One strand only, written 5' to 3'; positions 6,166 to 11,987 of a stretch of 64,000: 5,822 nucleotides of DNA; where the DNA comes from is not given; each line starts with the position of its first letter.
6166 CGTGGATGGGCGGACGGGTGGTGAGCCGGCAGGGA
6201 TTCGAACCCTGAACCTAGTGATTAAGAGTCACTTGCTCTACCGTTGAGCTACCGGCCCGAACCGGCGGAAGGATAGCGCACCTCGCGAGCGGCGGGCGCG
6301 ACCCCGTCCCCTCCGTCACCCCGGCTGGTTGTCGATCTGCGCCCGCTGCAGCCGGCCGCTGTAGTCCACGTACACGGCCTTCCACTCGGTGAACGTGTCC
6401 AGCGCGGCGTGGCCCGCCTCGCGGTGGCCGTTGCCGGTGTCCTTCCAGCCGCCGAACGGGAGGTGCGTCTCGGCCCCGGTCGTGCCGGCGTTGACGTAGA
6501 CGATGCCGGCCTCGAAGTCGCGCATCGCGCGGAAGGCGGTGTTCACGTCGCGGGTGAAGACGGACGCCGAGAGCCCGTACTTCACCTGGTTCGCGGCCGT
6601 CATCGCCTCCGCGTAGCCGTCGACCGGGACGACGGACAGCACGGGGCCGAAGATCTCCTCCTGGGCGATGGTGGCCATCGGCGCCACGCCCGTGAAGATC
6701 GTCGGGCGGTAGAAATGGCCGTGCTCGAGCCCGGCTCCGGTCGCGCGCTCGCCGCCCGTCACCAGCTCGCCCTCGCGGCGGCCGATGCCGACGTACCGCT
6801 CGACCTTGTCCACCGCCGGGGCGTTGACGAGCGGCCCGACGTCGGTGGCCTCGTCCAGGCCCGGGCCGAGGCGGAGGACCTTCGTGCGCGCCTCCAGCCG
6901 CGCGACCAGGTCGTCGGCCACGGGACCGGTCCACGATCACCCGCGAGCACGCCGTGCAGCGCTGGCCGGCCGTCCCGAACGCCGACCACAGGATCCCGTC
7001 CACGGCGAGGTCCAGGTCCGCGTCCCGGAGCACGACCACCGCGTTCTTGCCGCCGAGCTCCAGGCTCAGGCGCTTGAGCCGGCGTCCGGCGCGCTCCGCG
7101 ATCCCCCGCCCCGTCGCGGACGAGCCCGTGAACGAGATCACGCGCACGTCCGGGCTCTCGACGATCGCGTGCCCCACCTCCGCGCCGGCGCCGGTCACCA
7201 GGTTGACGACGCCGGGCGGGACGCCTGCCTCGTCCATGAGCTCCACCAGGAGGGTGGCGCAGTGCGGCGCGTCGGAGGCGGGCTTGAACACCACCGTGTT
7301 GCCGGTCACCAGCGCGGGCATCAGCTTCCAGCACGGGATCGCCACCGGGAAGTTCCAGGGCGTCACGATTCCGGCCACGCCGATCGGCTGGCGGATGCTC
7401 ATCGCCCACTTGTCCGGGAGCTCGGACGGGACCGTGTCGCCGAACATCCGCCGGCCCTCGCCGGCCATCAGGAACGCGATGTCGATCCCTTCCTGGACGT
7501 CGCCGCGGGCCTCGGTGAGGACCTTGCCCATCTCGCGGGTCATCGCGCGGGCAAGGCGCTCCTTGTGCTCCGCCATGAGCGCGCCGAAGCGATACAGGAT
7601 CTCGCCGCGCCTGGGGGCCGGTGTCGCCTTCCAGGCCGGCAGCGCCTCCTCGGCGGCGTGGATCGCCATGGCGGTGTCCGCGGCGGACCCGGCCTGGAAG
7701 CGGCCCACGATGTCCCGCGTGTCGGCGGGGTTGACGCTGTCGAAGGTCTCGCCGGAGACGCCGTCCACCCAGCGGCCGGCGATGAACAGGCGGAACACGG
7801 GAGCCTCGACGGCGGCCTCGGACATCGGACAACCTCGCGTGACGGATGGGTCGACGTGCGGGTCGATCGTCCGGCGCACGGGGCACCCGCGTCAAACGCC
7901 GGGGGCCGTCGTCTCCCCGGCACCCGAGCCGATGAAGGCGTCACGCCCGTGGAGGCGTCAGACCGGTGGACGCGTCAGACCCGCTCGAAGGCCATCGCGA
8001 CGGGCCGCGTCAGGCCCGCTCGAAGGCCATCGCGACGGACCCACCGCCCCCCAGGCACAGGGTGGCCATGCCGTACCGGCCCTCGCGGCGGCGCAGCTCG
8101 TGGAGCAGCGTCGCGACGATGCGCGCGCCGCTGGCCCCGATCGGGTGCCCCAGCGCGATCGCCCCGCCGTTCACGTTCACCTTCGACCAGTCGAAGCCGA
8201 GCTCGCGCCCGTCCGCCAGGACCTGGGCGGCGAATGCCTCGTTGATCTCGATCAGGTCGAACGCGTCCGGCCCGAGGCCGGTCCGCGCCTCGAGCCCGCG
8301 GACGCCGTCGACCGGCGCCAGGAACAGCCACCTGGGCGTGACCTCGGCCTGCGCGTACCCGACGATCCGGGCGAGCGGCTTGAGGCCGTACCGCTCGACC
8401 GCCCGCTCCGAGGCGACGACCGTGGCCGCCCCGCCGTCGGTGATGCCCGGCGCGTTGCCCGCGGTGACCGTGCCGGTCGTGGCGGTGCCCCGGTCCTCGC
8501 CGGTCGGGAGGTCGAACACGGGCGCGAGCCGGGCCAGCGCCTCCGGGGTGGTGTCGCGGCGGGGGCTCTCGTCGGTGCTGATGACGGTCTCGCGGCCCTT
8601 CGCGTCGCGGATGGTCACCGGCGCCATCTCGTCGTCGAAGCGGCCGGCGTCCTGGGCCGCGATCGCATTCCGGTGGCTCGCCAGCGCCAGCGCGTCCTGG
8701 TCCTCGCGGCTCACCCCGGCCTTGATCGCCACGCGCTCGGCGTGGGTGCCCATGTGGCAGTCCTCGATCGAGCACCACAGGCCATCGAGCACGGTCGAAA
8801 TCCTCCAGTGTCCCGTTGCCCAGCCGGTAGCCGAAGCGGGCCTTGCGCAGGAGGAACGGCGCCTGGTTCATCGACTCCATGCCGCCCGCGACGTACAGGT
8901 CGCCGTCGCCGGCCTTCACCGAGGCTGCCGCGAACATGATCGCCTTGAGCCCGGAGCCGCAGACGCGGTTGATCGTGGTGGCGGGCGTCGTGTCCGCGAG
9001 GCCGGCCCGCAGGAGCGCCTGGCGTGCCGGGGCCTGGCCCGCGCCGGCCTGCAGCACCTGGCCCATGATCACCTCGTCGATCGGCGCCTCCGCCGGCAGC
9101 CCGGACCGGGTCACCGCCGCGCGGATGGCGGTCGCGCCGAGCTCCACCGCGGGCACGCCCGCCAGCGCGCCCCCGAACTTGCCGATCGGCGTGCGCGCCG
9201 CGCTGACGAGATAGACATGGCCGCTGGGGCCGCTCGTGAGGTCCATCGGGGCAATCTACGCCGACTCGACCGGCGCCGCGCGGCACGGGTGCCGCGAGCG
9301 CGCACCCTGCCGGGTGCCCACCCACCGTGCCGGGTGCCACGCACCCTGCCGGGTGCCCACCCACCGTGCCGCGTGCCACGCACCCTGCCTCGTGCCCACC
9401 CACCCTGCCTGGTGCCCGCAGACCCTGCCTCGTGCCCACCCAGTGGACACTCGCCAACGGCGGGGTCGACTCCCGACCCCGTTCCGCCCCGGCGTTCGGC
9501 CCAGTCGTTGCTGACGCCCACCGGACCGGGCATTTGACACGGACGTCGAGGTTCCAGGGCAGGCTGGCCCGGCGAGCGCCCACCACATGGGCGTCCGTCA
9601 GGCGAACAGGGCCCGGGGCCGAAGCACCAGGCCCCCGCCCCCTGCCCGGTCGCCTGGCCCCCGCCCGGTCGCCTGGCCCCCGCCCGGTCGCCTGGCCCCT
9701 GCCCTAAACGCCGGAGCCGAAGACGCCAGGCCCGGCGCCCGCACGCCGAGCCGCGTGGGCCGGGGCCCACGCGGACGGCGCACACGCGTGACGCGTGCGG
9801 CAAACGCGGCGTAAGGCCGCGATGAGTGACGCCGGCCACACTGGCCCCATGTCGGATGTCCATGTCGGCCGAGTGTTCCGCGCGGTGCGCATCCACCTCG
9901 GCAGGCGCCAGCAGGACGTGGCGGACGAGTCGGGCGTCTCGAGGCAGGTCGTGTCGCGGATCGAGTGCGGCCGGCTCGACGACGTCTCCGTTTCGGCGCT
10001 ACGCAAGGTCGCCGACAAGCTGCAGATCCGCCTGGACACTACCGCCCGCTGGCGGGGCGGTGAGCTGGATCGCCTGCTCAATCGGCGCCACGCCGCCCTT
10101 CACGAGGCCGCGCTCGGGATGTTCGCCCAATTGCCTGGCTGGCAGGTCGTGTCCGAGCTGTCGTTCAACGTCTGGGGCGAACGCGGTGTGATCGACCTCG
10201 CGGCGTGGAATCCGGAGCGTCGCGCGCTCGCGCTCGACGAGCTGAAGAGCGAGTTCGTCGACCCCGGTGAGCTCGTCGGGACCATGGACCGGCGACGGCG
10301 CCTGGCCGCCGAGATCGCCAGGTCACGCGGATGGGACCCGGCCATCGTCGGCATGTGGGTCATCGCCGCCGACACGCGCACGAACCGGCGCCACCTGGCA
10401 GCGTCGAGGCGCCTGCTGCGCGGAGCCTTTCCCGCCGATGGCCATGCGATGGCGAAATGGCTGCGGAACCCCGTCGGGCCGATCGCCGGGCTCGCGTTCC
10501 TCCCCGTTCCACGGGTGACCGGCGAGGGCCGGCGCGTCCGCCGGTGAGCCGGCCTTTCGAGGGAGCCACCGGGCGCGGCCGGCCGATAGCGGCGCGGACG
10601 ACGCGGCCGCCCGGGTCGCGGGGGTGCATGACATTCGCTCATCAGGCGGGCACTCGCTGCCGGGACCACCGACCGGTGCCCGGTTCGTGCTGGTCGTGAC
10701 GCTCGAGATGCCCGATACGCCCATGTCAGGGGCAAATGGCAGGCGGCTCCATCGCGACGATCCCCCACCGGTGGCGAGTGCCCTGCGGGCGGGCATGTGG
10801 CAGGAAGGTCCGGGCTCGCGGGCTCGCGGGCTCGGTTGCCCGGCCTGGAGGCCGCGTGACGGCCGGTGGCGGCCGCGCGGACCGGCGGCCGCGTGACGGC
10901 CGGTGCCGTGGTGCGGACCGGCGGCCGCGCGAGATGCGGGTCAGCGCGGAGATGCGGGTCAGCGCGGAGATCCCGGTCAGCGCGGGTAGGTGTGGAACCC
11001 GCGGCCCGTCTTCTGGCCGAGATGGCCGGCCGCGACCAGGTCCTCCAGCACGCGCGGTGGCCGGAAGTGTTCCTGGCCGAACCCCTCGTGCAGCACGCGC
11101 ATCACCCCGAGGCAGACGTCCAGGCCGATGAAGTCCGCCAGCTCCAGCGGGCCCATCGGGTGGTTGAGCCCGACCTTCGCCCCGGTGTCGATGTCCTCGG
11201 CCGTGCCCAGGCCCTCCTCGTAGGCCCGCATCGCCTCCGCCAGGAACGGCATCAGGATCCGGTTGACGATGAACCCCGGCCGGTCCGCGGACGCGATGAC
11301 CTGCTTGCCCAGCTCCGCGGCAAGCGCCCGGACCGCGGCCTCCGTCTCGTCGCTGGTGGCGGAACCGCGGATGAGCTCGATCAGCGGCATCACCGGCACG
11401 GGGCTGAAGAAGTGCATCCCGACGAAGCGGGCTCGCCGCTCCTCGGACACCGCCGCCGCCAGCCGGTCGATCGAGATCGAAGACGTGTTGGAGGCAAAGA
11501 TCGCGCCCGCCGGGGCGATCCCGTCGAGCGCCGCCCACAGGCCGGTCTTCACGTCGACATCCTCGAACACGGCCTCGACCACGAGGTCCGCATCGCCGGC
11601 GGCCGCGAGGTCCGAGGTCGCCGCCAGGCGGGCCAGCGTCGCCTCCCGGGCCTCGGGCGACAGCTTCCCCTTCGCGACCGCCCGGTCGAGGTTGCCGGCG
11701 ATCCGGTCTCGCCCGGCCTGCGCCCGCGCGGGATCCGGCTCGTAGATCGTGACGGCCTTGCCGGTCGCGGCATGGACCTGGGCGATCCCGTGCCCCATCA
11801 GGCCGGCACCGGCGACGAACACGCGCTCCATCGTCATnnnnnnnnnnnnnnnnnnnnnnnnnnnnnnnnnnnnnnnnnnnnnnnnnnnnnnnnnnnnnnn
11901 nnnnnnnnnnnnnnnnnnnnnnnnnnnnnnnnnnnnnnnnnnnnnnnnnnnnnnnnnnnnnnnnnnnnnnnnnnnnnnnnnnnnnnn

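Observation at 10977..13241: Split B12 acyl-CoA mutase: small subunit, MeaB and hbd cluster apart from the large subunit, suggesting a C4 (hydroxy)acyl-CoA mutase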

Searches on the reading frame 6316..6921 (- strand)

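Call 26: search_protein_families(library=pfam, proteins=[window:6316-6921:-], max_evalue=0.0001)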
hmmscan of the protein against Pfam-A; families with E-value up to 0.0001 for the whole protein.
window:6316-6921:- (201 aa): 1 family
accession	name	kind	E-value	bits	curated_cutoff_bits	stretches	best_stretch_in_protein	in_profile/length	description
PF00171.27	Aldedh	-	8.1e-59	199.8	23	1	1-183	281-461/461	Aldehyde dehydrogenase family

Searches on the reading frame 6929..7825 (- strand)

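Call 79: search_protein_families(library=ncbifam, proteins=[window:6929-7825:-], max_evalue=0.00001)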
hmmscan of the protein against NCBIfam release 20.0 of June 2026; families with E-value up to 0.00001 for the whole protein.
seq(299 aa): 43 families (the best 25 are shown)
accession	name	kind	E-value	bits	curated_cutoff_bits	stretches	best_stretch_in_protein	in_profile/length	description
NF052305.1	DioxValDhHalo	equivalog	1.4e-98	330.9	750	1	13-298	7-292/483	2,5-dioxovalerate dehydrogenase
NF042993.1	AlphKGSA_gudD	equivalog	1.1e-97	327.8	770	1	11-298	4-291/481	alpha-ketoglutaric semialdehyde dehydrogenase GucD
NF002852.0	PRK03137.1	subfamily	1.6e-79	268.1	648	1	11-298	37-328/514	L-glutamate gamma-semialdehyde dehydrogenase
NF008415.0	PRK11241.1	equivalog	8.6e-79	265.4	828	1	13-298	13-297/482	NADP-dependent succinate-semialdehyde dehydrogenase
TIGR02299.1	HpaE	equivalog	1.6e-78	264.4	638.35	1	13-298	3-286/488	5-carboxymethyl-2-hydroxymuconate semialdehyde dehydrogenase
NF050084.1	pip_6_carb_DH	equivalog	1e-75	255.5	730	1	32-298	3-271/475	L-piperidine-6-carboxylate dehydrogenase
TIGR01804.1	BADH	equivalog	2e-75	254.1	668.6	1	14-298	1-284/467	betaine-aldehyde dehydrogenase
TIGR01780.1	SSADH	subfamily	1.1e-74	252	646.35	1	31-298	2-268/448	succinate-semialdehyde dehydrogenase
NF010000.0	PRK13473.1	subfamily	3.6e-73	246.8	615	1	12-298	4-288/475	aminobutyraldehyde dehydrogenase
TIGR01237.1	D1pyr5carbox2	equivalog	1e-71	242.3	659.65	1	12-298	34-324/511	L-glutamate gamma-semialdehyde dehydrogenase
NF040792.1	glyc_ald_dh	equivalog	1.7e-70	238.3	760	1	12-298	2-287/488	D-glyceraldehyde dehydrogenase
NF009725.0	PRK13252.1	equivalog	1.9e-68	231.1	593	1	10-298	6-292/488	betaine-aldehyde dehydrogenase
TIGR01722.1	MMSDH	subfamily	7.6e-68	229.3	448.5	1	12-298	2-286/477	CoA-acylating methylmalonate-semialdehyde dehydrogenase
NF007497.0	PRK10090.1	equivalog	8e-67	226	500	1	11-298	7-293/480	aldehyde dehydrogenase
NF045735.1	PaDhStyDPseudo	equivalog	1.1e-66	225.4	850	1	12-298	4-297/483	phenylacetaldehyde dehydrogenase StyD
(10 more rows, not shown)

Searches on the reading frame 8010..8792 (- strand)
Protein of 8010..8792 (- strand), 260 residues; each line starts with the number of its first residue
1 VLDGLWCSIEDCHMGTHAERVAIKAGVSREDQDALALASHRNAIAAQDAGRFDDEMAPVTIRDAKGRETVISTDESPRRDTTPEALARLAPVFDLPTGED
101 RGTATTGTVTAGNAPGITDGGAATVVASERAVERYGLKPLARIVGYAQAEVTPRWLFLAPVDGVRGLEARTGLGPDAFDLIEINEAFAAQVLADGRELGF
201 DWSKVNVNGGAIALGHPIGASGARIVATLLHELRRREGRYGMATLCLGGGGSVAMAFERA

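Call 25: search_protein_families(library=pfam, proteins=[window:8010-8792:-], max_evalue=0.0001)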
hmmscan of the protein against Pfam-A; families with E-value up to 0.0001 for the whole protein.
window:8010-8792:- (260 aa): 2 families
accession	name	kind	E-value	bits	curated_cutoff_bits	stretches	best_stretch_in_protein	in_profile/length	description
PF02803.24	Thiolase_C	-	2.7e-43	147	27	1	137-259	1-123/123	Thiolase, C-terminal domain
PF00108.29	Thiolase_N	-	2.2e-36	126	26.4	1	3-129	144-259/260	Thiolase, N-terminal domain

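Call 79: search_protein_families(library=ncbifam, proteins=[window:8010-8792:-], max_evalue=0.00001)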
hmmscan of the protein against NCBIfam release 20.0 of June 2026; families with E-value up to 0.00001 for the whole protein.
window:8010-8792:- (260 aa): 34 families (the best 25 are shown)
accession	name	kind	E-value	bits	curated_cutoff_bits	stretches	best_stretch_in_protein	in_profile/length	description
TIGR01930.1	AcCoA-C-Actrans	subfamily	3.6e-84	282.9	240.55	1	11-258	148-385/385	acetyl-CoA C-acyltransferase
NF006552.0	PRK09051.1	subfamily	2.1e-80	270.9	565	1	1-259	146-394/395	beta-ketothiolase BktB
NF006086.0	PRK08235.1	equivalog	4.4e-79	266.4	526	1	2-254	145-387/393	acetyl-CoA C-acetyltransferase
NF004206.0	PRK05656.1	subfamily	2.2e-78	264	688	1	2-259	145-392/392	acetyl-CoA C-acetyltransferase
NF004853.0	PRK06205.1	subfamily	8.9e-77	258.8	551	1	16-260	163-403/404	acetyl-CoA C-acetyltransferase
NF006551.0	PRK09050.1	subfamily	9.7e-77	258.7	605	1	14-259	163-400/401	3-oxoadipyl-CoA thiolase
TIGR02430.1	pcaF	equivalog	1.1e-75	255.1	597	1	14-259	162-399/400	3-oxoadipyl-CoA thiolase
NF042999.1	bketothiol_BktB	equivalog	1.6e-72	245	725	1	7-259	151-393/394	beta-ketothiolase BktB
NF006553.0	PRK09052.1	equivalog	2.1e-71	241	567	1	14-259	154-398/399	acetyl-CoA C-acyltransferase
NF005890.0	PRK07851.1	equivalog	2.9e-68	230.7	580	1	13-259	172-404/406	acetyl-CoA C-acetyltransferase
NF042967.1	AcCoAtase_PhaA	equivalog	1.6e-66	225.1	740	1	2-259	149-395/396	acetyl-CoA acetyltransferase PhaA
NF005152.0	PRK06633.1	equivalog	3.2e-64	216.9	675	1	3-258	146-390/392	acetyl-CoA C-acetyltransferase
NF005033.0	PRK06445.1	equivalog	1e-62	212.6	511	1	13-259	159-394/395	acetyl-CoA C-acetyltransferase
NF006001.0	PRK08131.1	equivalog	1.1e-62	212.2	622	1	14-259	162-399/401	3-oxoadipyl-CoA thiolase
NF005805.0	PRK07661.1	equivalog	1.6e-61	208.4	633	1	13-258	146-389/391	acetyl-CoA C-acetyltransferase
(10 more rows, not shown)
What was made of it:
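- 8010..9246 (-): Acetyl-CoA C-acetyltransferase (thiolase), a possible downstream pathway enzyme. It is a separate transcription unit, and its reading frame is broken by one extra T near 8793-8797. TIGR01930 282.9 bits (call 79).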

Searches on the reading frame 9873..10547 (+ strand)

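Call 25: search_protein_families(library=pfam, proteins=[window:9873-10547:+], max_evalue=0.0001)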
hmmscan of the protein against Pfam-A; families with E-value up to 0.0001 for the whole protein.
window:9873-10547:+ (224 aa): 2 families
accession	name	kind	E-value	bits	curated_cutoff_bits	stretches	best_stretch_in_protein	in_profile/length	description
PF01381.28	HTH_3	-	4.9e-09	36.5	23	1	3-55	2-53/55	Helix-turn-helix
PF13560.12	HTH_31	-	1.4e-05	25.7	27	1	2-54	6-58/64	Helix-turn-helix domain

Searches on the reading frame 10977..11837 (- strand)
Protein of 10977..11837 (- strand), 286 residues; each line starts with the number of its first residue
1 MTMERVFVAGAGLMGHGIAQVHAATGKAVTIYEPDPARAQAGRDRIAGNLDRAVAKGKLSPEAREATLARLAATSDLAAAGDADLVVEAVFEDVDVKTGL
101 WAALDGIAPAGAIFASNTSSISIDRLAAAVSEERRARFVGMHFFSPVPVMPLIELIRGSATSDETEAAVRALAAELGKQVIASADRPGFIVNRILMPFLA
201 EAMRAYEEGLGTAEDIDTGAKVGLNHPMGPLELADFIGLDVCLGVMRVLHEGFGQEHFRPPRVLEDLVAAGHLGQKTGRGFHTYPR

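Call 9: search_protein_families(library=ncbifam, proteins=[window:10977-11837:-])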
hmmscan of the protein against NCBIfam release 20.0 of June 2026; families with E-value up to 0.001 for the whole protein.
window:10977-11837:- (286 aa): 19 families
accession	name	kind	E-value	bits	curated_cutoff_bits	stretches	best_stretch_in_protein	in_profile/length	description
NF004474.0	PRK05808.1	subfamily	1.7e-103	345.8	408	1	1-284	1-282/283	3-hydroxybutyryl-CoA dehydrogenase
NF005875.0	PRK07819.1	subfamily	1.1e-93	313.8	319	1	2-284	4-286/287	3-hydroxybutyryl-CoA dehydrogenase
NF005715.0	PRK07530.1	equivalog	1.6e-91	306.8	420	1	2-284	3-283/292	3-hydroxybutyryl-CoA dehydrogenase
NF006124.0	PRK08268.1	subfamily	6.7e-89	299.2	508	1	2-285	6-288/507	3-hydroxyacyl-CoA dehydrogenase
NF006722.0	PRK09260.1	equivalog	6.9e-82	274.9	429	1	3-284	2-281/289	3-hydroxyacyl-CoA dehydrogenase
TIGR02279.1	PaaC-3OHAcCoADH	equivalog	6.4e-76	256.2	669.4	1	4-284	6-285/503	3-hydroxyacyl-CoA dehydrogenase PaaH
NF008363.0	PRK11154.1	equivalog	3e-66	224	869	1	3-285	309-587/708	fatty acid oxidation complex subunit alpha FadJ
NF004699.0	PRK06035.1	equivalog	3e-65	220.3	500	1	3-277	3-278/294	3-hydroxyacyl-CoA dehydrogenase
NF008727.0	PRK11730.1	equivalog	6.1e-63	213.3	870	1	3-284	313-592/717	fatty acid oxidation complex subunit alpha FadB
TIGR02441.1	fa_ox_alpha_mit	equivalog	1.2e-58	198.8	964.65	1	4-284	336-613/737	fatty acid oxidation complex subunit alpha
TIGR02440.1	FadJ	equivalog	2.1e-56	191.6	968.45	1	2-284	303-581/699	fatty acid oxidation complex subunit alpha FadJ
TIGR02437.1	FadB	equivalog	6.9e-54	183.4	933.55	1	6-284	316-592/714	fatty acid oxidation complex subunit alpha FadB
NF006143.0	PRK08293.1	equivalog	6.8e-53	179.8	312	1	1-285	2-288/291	3-hydroxyacyl-CoA dehydrogenase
NF052272.1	Staph_FadB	exception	1.9e-48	165.3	999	1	1-282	1-286/752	3-hydroxyacyl-CoA dehydrogenase/crotonase FadB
NF006125.0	PRK08269.1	equivalog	2.1e-46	158.5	427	1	3-284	5-296/334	3-hydroxybutyryl-CoA dehydrogenase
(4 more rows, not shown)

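Call 10: search_protein_families(library=pfam, proteins=[window:10977-11837:-])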
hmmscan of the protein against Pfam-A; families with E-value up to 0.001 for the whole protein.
window:10977-11837:- (286 aa): 2 families
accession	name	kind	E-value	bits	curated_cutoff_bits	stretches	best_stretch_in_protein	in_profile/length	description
PF02737.24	3HCDH_N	-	3.2e-57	193.8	22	1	6-184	2-178/180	3-hydroxyacyl-CoA dehydrogenase, NAD binding domain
PF00725.27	3HCDH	-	1.6e-33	115.5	22.1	1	188-284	1-97/97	3-hydroxyacyl-CoA dehydrogenase, C-terminal domain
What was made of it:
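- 10977..11837 (-): 3-hydroxyacyl/3-hydroxybutyryl-CoA dehydrogenase (Hbd), 286 aa, last gene of the operon. NF004474 scores 345.8 bits, below its cutoff of 408, so this is a family-level assignment (calls 9, 10).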

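Call 89: find_encoding_contigs(protein=window:10977-11837:-, flank=10000, max_places=3)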
Protein window:10977-11837:- (286 aa): no gene with exactly this product is on record in the collection.
